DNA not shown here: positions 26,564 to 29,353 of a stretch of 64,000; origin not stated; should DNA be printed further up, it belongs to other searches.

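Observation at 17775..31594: Two paralogous two-gene modules (large SGNH/SASA-like protein + beta-helix/LamG protein) bracketing manC and an acetyltransferase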

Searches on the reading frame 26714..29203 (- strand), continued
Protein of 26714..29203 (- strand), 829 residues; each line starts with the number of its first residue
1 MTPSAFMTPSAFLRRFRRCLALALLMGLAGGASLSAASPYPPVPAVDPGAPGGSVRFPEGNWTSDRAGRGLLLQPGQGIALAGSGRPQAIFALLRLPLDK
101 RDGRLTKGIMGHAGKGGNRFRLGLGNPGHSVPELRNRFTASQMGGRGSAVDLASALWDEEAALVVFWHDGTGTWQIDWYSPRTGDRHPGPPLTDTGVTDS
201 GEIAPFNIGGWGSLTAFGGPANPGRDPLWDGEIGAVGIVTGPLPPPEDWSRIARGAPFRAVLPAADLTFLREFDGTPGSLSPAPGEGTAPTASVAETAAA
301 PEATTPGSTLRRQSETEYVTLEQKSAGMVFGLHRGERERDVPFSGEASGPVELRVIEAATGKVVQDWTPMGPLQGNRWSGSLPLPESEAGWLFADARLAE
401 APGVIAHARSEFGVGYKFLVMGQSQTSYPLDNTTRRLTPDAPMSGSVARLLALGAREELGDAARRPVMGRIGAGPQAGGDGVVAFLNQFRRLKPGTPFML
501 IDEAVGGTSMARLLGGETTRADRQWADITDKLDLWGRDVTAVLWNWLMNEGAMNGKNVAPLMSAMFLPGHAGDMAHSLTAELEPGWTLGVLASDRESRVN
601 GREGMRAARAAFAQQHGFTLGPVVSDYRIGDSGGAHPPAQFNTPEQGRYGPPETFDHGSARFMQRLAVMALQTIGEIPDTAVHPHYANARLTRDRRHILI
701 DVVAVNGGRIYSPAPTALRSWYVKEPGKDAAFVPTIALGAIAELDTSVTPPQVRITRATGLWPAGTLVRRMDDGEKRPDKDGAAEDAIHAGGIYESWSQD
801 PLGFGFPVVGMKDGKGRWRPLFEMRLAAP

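Call 54: get_annotated_region(hit=H1, flank=15000)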
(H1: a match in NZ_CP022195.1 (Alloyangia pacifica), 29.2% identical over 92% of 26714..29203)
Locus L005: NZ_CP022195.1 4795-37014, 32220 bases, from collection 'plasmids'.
description: Alloyangia pacifica strain YSBP01 plasmid unnamed5, complete sequence
organism: Alloyangia pacifica (NCBI taxid 311180)
taxonomy: Bacteria; Pseudomonadota; Alphaproteobacteria; Rhodobacterales; Roseobacteraceae; Alloyangia; Alloyangia pacifica
host: -; source: cell culture,oil-contaminated sediment; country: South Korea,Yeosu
typing (MOB-suite, as given by PLSDB): non-mobilizable; replicon rep_cluster_378
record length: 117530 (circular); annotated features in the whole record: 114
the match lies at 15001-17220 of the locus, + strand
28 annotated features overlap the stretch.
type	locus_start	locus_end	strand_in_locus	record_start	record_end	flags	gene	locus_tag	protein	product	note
CDS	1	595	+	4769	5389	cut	-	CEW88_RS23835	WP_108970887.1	polysaccharide biosynthesis/export family protein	-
CDS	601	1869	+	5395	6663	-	-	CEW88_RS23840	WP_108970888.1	hypothetical protein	-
CDS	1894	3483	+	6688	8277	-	xrtD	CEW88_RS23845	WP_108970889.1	VPLPA-CTERM-specific exosortase XrtD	GO:0043687 - post-translational protein modification [Evidence IEA]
CDS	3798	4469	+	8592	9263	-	-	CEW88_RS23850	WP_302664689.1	sugar transferase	-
CDS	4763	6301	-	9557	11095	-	-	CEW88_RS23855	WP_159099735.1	lipopolysaccharide biosynthesis protein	-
CDS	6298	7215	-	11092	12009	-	-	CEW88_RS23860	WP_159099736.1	polysaccharide pyruvyl transferase family protein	-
CDS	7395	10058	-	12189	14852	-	-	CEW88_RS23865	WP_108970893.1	LamG-like jellyroll fold domain-containing protein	-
CDS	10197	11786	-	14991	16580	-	xrtE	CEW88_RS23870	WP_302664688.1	exosortase E/protease, VPEID-CTERM system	GO:0043687 - post-translational protein modification [Evidence IEA]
CDS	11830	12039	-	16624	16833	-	-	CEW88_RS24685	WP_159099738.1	hypothetical protein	-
CDS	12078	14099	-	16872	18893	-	-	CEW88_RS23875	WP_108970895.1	SdrD B-like domain-containing protein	-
CDS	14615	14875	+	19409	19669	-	-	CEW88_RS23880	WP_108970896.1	hypothetical protein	-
CDS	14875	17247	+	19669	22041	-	-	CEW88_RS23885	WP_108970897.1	hypothetical protein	-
CDS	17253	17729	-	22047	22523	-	-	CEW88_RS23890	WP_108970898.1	glycosyltransferase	-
CDS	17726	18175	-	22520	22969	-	-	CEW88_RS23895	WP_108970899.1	UDP-N-acetylglucosamine--LPS N-acetylglucosamine transferase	-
CDS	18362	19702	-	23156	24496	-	-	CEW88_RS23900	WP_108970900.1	right-handed parallel beta-helix repeat-containing protein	-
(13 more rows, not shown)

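Call 63: search_dna_similar(query=P0117, collection=phages, mode=protein, max_evalue=0.001, max_rows=15)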
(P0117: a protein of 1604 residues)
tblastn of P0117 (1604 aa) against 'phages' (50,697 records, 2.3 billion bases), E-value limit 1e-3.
Records with a match: 2; places in all: 2; records where one place covers at least 80% of the query: 0.
Best place of each record, by identity: <60% 2.
By first word of the organism name: Microcystis 2.
By host as written in the record: Microcystis wesenbergii 2.
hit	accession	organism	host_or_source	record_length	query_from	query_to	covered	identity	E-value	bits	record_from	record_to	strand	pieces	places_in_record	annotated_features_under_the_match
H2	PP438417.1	Microcystis phage Mwe-JY25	Microcystis wesenbergii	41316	260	479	14%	31.3%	9e-7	60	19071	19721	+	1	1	carbohydrate esterase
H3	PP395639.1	Microcystis phage Mwe-JY07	Microcystis wesenbergii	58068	260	479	14%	31.3%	1e-6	60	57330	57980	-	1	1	carbohydrate esterase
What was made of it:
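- Tried and rejected: A long relative, P0117, matched only a short 'carbohydrate esterase' segment in Microcystis phages (call 63).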

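Call 65: find_encoding_contigs(protein=P0016, flank=10000, max_places=2)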
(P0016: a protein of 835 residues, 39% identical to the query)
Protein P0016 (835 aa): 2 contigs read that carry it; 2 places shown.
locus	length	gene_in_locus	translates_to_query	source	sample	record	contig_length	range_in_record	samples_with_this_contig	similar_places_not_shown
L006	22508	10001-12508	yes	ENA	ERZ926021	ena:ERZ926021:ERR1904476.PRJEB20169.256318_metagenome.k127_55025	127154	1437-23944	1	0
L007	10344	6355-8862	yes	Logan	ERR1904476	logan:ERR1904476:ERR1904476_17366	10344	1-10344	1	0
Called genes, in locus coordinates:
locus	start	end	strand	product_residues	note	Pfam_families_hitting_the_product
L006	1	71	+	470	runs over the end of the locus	PF00483:NTP_transferase, PF22640:ManC_GMP_beta-helix, PF01050:MannoseP_isomer, PF07883:Cupin_2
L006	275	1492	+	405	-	PF13439:Glyco_transf_4, PF13579:Glyco_trans_4_4, PF00534:Glycos_transf_1, PF13692:Glyco_trans_1_4, PF13524:Glyco_trans_1_2 (weak)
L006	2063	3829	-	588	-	PF03600:CitMHS, PF02080:TrkA_C (weak), PF00939:Na_sulph_symp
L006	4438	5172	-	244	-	-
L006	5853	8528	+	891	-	PF00202:Aminotran_3, PF02882:THF_DHG_CYH_C (faint)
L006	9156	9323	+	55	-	-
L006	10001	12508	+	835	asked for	-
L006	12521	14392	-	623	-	PF01757:Acyl_transf_3, PF19040:SGNH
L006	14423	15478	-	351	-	PF00535:Glycos_transf_2, PF10111:Glyco_tranf_2_2 (weak), PF13641:Glyco_tranf_2_3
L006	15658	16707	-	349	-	PF13641:Glyco_tranf_2_3, PF00535:Glycos_transf_2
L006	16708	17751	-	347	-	PF01565:FAD_binding_4, PF02873:MurB_C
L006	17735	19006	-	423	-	PF00275:EPSP_synthase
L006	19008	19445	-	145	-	PF00132:Hexapep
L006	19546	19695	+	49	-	-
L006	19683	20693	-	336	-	PF01073:3Beta_HSD, PF01370:Epimerase, PF02719:Polysacc_synt_2, PF04321:RmlD_sub_bind, PF16363:GDP_Man_Dehyd, PF07993:NAD_binding_4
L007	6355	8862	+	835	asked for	-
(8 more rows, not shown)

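Call 66: find_encoding_contigs(protein=P0013, flank=10000, max_places=2)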
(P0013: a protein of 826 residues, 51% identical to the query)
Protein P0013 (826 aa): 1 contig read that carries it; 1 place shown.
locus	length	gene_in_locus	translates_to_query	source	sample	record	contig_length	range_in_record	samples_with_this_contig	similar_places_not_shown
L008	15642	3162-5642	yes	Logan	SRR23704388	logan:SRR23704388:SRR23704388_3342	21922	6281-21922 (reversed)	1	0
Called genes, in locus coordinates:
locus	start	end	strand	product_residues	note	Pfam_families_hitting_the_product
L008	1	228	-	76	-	?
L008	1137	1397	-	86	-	-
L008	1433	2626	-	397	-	-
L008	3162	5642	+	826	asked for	-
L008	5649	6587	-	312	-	PF13641:Glyco_tranf_2_3, PF00535:Glycos_transf_2, PF10111:Glyco_tranf_2_2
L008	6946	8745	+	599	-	PF00664:ABC_membrane, PF00005:ABC_tran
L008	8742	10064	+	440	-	PF26077:BSH_Fcp1 (faint), PF25917:BSH_RND (faint), PF25973:BSH_CzcB (weak), PF25994:HH_AprE, PF26002:Beta-barrel_AprE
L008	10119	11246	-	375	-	PF01757:Acyl_transf_3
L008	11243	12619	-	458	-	-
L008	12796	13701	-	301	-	PF13641:Glyco_tranf_2_3, PF00535:Glycos_transf_2, PF13632:Glyco_trans_2_3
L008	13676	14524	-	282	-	PF00009:GTP_EFTU (faint), PF10609:ParA (faint), PF13614:AAA_31 (weak), PF01656:CbiA (weak)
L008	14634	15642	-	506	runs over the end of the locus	-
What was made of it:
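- Other family members neighbour AT3 genes (call 66).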

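Call 68: list_cluster_members(proteins=[P0050, P0052, P0053, P0054, P0058, P0064, P0075, P0085, P0130, P0117])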
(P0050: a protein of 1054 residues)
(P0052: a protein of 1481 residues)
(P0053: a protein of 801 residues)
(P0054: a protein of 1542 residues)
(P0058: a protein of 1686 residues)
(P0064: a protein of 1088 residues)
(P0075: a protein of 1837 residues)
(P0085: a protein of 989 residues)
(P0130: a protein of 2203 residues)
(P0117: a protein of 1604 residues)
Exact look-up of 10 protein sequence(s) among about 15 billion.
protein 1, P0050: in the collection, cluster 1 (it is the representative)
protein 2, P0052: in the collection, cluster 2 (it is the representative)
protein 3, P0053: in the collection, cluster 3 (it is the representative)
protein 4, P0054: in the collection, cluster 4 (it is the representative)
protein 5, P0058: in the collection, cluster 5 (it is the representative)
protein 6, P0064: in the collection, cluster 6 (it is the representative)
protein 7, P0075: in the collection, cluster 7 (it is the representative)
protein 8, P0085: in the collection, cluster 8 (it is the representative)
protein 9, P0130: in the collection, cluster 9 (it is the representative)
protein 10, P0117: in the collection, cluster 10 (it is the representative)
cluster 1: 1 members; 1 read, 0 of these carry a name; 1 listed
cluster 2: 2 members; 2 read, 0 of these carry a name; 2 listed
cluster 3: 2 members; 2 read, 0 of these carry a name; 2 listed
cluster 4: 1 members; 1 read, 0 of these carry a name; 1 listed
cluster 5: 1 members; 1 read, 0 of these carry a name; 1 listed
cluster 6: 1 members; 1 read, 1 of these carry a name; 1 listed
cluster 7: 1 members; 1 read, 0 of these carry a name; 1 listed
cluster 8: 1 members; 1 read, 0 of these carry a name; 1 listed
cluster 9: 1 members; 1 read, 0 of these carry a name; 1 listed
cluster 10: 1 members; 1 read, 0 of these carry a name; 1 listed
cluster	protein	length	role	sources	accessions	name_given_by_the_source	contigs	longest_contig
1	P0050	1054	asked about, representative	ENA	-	-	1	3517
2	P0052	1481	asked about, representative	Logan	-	-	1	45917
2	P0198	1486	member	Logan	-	-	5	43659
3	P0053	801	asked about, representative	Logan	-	-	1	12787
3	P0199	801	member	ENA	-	-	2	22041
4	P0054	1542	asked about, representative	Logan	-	-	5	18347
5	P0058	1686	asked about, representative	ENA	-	-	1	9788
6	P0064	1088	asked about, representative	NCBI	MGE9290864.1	MAG: hypothetical protein ACQKBT_07730, partial [Puniceicoccales bacterium]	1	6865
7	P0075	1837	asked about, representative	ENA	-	-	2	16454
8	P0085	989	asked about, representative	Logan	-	-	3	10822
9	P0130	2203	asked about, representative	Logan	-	-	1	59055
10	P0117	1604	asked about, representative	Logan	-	-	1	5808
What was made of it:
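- Tried and rejected: Cluster look-up gave almost no names or taxa for distant members (call 68).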

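Call 69: find_encoding_contigs(protein=P0052, flank=10000, max_places=1)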
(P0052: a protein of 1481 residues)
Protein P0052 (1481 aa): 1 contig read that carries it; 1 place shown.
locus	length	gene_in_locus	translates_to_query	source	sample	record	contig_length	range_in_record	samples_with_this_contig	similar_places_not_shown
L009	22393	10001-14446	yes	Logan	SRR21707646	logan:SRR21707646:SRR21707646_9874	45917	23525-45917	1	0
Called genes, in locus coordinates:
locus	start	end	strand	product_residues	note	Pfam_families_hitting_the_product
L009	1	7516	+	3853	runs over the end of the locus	PF18823:InPase, PF18799:LPD5, PF18796:LPD1, PF18858:LPD39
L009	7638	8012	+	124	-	-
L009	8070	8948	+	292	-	PF08823:PG_binding_2 (faint), PF01471:PG_binding_1 (weak), PF13539:Peptidase_M15_4 (weak)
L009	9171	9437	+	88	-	-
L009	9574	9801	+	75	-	-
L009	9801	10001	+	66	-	-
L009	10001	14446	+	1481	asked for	-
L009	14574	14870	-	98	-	-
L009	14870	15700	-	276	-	-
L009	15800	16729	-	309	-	PF07505:DUF5131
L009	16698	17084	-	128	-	-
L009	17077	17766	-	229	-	-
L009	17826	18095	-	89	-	PF00216:Bac_DNA_binding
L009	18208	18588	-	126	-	-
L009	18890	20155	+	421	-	PF20172:DUF6538 (weak), PF00589:Phage_integrase (weak)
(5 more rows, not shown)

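Call 71: find_encoding_contigs(protein=P0054, flank=10000, max_places=1)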
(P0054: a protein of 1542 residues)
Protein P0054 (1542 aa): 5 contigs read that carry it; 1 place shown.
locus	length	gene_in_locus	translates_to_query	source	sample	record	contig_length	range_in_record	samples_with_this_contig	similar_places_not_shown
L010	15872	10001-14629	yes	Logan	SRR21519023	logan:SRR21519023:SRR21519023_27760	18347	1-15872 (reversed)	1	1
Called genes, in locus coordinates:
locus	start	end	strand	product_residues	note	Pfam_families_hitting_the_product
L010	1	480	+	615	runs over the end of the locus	-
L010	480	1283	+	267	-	-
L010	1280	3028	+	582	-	-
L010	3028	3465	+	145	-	-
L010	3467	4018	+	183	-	PF14301:DUF4376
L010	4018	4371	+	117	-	-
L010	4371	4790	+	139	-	-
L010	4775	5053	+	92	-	-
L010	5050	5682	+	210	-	PF00959:Phage_lysozyme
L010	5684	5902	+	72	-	-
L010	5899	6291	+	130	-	-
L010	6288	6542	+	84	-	-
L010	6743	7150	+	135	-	-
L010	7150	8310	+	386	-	-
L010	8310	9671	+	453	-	-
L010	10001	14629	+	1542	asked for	-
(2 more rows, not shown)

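Call 72: find_encoding_contigs(protein=P0130, flank=10000, max_places=1)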
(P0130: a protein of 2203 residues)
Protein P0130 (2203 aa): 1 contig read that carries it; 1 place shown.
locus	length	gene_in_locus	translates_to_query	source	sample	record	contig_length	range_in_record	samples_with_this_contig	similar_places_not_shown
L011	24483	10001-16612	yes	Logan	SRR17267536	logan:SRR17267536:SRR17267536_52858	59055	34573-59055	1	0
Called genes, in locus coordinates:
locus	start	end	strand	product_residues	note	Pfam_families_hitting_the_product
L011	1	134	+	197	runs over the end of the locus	PF02563:Poly_export, PF22461:SLBB_2 (weak)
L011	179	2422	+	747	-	PF13807:GNVR, PF10609:ParA (faint), PF01656:CbiA (weak), PF13614:AAA_31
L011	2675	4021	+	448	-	PF03559:Hexose_dehydrat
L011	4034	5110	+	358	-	PF00535:Glycos_transf_2, PF10111:Glyco_tranf_2_2 (faint)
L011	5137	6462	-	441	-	PF02585:PIG-L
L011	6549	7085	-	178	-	-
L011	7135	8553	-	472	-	PF03629:SASA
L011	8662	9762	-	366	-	PF00356:LacI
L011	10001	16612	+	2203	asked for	PF00041:fn3, PF10179:NDNF (faint), PF16893:fn3_2 (faint), PF25059:FN3_DSCAM-DSCAML_C (faint), PF25523:Ig_RIMBP2 (faint), PF00041:fn3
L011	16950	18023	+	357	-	PF02156:Glyco_hydro_26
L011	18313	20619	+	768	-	PF00082:Peptidase_S8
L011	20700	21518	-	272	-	-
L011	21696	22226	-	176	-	-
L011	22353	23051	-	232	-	PF13676:TIR_2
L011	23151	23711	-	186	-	PF01872:RibD_C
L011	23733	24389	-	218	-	-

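Call 79: find_related_loci(query=A1, collection=viral_contigs, flank=8000)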
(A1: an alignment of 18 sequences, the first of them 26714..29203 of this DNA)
Query A1 (829 aa) in viral_contigs; peptide patterns used: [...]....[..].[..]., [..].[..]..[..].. (x = any residue, [..] = any of these).
22 stretches matched a pattern; 1 encode a relative of the query (tblastn E <= 1e-3); 1 distinct loci.
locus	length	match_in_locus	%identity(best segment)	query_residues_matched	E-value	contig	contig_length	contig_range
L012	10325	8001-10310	29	40-823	6e-71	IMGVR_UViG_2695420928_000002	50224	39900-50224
